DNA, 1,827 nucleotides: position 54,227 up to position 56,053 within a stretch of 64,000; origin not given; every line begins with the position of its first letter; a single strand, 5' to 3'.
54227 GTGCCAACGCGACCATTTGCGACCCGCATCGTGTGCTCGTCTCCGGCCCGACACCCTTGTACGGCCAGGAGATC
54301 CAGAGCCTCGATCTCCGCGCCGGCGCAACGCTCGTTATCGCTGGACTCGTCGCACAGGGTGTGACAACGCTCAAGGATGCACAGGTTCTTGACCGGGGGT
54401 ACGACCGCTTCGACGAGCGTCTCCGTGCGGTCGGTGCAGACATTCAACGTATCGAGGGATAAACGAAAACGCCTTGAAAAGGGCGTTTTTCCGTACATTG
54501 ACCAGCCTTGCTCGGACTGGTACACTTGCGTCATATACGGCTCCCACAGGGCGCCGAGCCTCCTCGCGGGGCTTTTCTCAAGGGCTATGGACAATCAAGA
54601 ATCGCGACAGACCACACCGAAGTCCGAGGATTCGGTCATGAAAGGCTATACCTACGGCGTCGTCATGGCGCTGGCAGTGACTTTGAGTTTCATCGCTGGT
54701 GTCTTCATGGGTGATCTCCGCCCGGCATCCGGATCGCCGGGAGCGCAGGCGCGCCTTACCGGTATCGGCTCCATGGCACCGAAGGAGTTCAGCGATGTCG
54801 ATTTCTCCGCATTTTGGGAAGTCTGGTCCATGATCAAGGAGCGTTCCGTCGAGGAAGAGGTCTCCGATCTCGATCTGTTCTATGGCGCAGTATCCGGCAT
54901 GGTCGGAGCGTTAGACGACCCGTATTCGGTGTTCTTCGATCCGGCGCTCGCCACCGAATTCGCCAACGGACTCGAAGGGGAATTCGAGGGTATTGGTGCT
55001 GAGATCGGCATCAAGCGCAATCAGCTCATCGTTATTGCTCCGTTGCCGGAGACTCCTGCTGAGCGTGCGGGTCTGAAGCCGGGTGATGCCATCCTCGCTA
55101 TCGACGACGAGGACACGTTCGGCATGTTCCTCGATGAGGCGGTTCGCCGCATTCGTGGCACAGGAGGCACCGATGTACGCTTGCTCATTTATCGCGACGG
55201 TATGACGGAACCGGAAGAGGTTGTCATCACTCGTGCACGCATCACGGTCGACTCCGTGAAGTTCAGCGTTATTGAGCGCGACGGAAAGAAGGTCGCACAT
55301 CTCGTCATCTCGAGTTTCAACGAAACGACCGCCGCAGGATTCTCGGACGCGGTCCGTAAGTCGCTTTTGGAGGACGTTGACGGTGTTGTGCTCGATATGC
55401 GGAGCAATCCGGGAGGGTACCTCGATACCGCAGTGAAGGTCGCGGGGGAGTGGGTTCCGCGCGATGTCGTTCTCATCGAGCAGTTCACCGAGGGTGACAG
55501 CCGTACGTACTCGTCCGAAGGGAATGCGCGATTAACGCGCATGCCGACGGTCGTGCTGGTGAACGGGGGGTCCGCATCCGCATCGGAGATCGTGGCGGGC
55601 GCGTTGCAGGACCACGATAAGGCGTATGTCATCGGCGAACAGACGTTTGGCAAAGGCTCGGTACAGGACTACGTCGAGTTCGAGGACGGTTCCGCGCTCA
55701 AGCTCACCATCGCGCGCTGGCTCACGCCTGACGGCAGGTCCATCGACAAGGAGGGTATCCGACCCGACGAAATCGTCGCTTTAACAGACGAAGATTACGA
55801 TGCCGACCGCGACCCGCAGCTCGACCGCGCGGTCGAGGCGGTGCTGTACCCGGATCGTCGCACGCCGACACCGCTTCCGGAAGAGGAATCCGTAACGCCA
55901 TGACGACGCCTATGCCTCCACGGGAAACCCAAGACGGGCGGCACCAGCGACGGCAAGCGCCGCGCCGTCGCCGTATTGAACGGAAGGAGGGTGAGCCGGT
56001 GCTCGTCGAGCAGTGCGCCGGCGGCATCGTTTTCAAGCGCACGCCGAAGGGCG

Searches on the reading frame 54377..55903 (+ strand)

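Call 22: search_protein_families(library=pfam, proteins=[window:54377-55903:+], max_evalue=0.0001)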
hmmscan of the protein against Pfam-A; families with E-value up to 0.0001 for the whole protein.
window:54377-55903:+ (508 aa): 5 families
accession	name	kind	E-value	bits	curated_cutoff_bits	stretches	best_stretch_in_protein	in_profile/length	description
PF03572.23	Peptidase_S41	-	7.3e-50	169.2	24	1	305-466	1-164/165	Peptidase family S41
PF17820.7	PDZ_6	-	1.6e-11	44.2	27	1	219-273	2-54/54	PDZ domain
PF00595.29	PDZ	-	1.1e-09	39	23.2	1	204-271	10-80/81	PDZ domain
PF22694.1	CtpB_N-like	-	2.2e-08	34.9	27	1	142-188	37-82/85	Activating protease CtpB N-terminal domain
PF13180.12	PDZ_2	-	6.8e-07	29.9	27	1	206-278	3-74/80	PDZ domain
